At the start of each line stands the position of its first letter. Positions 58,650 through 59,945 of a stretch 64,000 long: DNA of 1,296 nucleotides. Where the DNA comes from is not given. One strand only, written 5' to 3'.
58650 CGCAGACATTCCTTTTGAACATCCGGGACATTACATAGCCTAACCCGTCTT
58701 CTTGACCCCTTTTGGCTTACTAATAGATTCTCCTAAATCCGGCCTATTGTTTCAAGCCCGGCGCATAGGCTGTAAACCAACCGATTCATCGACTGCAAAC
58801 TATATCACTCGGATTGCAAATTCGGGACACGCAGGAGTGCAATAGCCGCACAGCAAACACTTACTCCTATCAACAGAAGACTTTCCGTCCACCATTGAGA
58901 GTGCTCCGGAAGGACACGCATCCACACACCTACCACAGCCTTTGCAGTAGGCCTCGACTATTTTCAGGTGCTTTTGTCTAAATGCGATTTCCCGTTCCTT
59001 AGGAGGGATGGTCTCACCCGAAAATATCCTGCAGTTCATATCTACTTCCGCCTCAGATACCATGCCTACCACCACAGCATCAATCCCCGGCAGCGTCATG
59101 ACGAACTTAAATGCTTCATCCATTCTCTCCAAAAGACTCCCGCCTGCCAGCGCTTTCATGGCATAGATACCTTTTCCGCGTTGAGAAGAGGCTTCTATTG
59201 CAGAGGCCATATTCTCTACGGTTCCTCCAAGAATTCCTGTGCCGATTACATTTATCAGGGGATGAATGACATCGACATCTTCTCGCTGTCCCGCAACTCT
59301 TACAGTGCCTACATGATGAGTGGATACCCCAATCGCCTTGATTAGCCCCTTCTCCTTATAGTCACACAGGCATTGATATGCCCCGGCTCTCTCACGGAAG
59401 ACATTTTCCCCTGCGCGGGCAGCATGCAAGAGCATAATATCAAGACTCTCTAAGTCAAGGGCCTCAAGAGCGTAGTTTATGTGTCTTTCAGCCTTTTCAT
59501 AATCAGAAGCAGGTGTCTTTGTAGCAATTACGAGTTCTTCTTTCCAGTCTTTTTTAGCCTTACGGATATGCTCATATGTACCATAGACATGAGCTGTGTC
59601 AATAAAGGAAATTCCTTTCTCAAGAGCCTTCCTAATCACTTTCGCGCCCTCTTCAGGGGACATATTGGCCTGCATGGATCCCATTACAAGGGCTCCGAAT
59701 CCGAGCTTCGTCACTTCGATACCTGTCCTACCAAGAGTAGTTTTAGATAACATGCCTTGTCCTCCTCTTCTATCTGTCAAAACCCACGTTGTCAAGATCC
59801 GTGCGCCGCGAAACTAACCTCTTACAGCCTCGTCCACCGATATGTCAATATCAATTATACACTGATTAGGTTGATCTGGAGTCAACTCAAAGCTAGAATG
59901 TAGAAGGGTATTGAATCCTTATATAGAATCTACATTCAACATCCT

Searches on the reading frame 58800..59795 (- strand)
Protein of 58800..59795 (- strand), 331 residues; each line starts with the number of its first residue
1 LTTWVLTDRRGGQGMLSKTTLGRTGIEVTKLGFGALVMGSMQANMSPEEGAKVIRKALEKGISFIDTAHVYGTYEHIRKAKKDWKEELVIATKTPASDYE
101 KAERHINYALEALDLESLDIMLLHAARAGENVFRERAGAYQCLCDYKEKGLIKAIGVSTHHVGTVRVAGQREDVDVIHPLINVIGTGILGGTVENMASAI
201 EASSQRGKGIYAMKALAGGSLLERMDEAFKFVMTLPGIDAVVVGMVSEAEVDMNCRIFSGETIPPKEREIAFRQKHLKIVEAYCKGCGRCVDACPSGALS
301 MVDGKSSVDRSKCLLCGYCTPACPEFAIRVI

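Call 67: search_protein_families(library=pfam, proteins=[window:58800-59795:-], max_evalue=1e-8)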
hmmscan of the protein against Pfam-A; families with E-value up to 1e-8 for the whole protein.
window:58800-59795:- (331 aa): 6 families
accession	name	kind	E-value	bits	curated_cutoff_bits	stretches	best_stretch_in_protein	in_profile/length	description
PF00248.27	Aldo_ket_red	-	7.5e-25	88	24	1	30-227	1-203/291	Aldo/keto reductase family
PF00037.32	Fer4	-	1.1e-13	50.8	21.1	0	278-299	2-23/24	4Fe-4S binding domain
PF12837.12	Fer4_6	-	9.1e-12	44.8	25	0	278-299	3-24/24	4Fe-4S binding domain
PF12838.12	Fer4_7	-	1.2e-11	45.3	27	0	284-325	2-50/52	4Fe-4S dicluster domain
PF13237.11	Fer4_10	-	6e-10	39.3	25.5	1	277-324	2-53/53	4Fe-4S dicluster domain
PF12797.12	Fer4_2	-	1.4e-09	37.7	24.5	0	307-325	4-22/22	4Fe-4S binding domain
